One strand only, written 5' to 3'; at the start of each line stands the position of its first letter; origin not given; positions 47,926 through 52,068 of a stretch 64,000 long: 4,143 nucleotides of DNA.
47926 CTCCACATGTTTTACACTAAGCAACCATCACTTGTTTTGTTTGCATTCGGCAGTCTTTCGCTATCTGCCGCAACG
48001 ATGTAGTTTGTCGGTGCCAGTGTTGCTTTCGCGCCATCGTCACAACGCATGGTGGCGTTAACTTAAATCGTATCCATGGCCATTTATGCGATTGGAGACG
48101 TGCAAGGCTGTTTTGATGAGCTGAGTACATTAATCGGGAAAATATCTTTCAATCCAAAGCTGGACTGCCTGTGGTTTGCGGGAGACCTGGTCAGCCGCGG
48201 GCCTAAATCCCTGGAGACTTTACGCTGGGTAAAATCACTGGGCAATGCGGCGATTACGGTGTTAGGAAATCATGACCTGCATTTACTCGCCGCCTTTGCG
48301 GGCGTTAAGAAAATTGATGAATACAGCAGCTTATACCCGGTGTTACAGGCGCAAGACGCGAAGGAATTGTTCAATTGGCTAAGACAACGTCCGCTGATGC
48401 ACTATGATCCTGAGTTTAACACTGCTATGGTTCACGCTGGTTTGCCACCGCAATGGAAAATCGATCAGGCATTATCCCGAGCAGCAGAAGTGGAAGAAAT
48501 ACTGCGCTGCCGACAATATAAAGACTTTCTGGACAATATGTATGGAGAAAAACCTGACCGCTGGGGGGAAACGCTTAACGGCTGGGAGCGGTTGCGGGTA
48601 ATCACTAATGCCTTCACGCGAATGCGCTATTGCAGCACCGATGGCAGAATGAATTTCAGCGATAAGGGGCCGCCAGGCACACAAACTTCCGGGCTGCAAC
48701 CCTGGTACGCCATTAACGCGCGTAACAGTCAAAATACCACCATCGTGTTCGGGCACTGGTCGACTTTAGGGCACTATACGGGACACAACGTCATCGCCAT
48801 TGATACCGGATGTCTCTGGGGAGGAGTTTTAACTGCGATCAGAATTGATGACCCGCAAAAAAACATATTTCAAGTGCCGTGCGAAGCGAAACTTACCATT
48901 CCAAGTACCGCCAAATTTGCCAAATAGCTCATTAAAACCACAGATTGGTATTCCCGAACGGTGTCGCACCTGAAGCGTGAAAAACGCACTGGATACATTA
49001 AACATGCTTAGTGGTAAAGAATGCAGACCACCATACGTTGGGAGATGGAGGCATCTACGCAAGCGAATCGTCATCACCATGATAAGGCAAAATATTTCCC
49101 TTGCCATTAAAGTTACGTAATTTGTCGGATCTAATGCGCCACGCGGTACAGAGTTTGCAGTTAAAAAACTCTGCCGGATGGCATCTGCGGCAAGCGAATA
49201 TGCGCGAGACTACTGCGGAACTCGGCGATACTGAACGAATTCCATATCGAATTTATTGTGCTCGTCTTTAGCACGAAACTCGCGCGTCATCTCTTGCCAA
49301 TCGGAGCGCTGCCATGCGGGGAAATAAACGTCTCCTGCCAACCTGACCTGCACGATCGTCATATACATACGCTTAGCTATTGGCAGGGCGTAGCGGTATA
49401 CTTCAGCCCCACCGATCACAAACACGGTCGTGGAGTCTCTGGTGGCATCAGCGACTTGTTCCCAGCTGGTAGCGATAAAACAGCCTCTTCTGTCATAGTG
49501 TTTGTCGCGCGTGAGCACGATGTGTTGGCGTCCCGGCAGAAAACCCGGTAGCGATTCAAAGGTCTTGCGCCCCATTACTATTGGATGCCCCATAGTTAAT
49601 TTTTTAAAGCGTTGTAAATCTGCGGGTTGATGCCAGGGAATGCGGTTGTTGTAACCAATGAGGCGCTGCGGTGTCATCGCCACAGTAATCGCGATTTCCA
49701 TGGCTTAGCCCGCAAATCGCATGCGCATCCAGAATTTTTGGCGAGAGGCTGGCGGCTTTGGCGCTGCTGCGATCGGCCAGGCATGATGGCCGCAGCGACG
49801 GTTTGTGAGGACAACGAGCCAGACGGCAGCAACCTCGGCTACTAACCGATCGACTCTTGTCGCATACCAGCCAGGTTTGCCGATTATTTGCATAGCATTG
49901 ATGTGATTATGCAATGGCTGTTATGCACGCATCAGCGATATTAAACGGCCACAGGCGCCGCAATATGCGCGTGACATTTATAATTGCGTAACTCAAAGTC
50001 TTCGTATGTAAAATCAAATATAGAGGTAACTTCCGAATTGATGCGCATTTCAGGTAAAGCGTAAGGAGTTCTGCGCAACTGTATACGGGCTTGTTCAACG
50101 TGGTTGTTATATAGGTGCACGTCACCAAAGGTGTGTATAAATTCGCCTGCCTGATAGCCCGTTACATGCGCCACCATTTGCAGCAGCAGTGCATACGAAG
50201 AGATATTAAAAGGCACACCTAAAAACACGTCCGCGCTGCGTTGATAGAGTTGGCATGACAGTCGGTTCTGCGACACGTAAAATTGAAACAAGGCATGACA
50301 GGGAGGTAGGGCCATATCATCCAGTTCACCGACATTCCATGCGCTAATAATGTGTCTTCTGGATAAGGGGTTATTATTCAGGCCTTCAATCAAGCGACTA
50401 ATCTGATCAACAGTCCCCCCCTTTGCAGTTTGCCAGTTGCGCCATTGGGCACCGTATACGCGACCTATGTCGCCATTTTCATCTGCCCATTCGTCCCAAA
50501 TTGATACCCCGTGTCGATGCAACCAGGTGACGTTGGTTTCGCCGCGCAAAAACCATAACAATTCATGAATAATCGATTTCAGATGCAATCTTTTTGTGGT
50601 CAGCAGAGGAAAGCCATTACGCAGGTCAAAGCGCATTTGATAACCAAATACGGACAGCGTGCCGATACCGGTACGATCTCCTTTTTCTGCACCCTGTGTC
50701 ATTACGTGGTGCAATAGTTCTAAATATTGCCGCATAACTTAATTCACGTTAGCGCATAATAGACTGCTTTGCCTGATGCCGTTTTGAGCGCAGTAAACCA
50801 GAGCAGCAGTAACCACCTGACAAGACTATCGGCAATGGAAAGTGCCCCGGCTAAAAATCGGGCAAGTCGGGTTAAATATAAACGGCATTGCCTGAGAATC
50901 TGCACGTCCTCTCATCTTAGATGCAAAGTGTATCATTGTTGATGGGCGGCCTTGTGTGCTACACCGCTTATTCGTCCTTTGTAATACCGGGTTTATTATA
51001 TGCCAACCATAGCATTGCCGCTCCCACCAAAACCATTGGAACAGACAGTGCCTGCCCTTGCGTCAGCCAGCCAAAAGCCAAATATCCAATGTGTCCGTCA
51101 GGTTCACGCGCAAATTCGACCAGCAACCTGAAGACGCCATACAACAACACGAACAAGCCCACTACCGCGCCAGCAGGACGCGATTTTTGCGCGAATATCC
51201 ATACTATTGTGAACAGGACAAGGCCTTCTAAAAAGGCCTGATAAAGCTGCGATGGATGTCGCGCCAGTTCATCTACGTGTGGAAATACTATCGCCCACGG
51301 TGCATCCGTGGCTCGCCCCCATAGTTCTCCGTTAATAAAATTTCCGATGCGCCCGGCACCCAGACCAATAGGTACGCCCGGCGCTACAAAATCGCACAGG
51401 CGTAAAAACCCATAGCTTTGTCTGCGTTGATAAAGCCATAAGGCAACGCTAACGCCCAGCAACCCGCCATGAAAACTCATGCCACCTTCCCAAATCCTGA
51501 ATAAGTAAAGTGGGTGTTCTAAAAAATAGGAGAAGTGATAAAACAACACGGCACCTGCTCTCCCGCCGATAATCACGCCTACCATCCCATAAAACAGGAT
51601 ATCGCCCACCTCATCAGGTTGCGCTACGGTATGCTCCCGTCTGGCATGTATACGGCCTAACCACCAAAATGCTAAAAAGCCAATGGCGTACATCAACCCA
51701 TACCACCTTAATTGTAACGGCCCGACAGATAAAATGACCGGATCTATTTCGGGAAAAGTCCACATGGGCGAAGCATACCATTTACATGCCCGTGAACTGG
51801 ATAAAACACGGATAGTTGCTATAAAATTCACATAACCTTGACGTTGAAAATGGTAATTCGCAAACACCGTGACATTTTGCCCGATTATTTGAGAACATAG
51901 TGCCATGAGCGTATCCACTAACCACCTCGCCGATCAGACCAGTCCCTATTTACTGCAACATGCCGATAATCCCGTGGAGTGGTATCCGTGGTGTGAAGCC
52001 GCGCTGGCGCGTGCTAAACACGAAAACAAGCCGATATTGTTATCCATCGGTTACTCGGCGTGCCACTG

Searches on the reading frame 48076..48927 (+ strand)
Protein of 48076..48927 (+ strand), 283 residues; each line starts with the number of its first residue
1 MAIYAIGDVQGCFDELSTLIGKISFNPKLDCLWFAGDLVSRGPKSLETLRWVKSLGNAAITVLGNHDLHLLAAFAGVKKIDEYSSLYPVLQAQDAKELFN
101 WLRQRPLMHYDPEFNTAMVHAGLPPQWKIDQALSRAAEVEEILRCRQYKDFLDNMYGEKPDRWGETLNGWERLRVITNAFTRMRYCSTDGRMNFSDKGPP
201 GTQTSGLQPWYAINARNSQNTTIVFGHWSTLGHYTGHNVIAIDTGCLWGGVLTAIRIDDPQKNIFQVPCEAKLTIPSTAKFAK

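Call 10: search_protein_families(library=pfam, proteins=[window:48076-48927:+], max_evalue=0.00001)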
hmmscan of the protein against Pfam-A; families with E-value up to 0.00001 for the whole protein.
window:48076-48927:+ (283 aa): 1 family
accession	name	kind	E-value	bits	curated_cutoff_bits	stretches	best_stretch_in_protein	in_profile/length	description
PF00149.33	Metallophos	-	8.1e-16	59.4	21.5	1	1-126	1-117/191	Calcineurin-like phosphoesterase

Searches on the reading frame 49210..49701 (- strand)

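Call 10: search_protein_families(library=pfam, proteins=[window:49210-49701:-], max_evalue=0.00001)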
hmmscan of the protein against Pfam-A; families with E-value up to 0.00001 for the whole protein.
window:49210-49701:- (163 aa): 1 family
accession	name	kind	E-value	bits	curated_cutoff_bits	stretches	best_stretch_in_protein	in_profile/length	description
PF00186.24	DHFR_1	-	3e-57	193.2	25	1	3-160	2-159/159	Dihydrofolate reductase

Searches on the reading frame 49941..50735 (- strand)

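Call 10: search_protein_families(library=pfam, proteins=[window:49941-50735:-], max_evalue=0.00001)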
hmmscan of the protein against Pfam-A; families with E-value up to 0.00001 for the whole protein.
window:49941-50735:- (264 aa): 1 family
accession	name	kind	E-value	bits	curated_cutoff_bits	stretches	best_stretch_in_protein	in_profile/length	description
PF00303.24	Thymidylat_synt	-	1e-124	415.4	24.3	1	2-264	1-266/266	Thymidylate synthase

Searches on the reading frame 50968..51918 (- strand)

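Call 10: search_protein_families(library=pfam, proteins=[window:50968-51918:-], max_evalue=0.00001)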
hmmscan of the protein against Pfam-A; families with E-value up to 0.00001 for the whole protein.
window:50968-51918:- (316 aa): 1 family
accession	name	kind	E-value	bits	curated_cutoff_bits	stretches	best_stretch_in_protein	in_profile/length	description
PF01790.23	LGT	-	1.2e-79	267.5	24.9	1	60-304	1-239/240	Prolipoprotein diacylglyceryl transferase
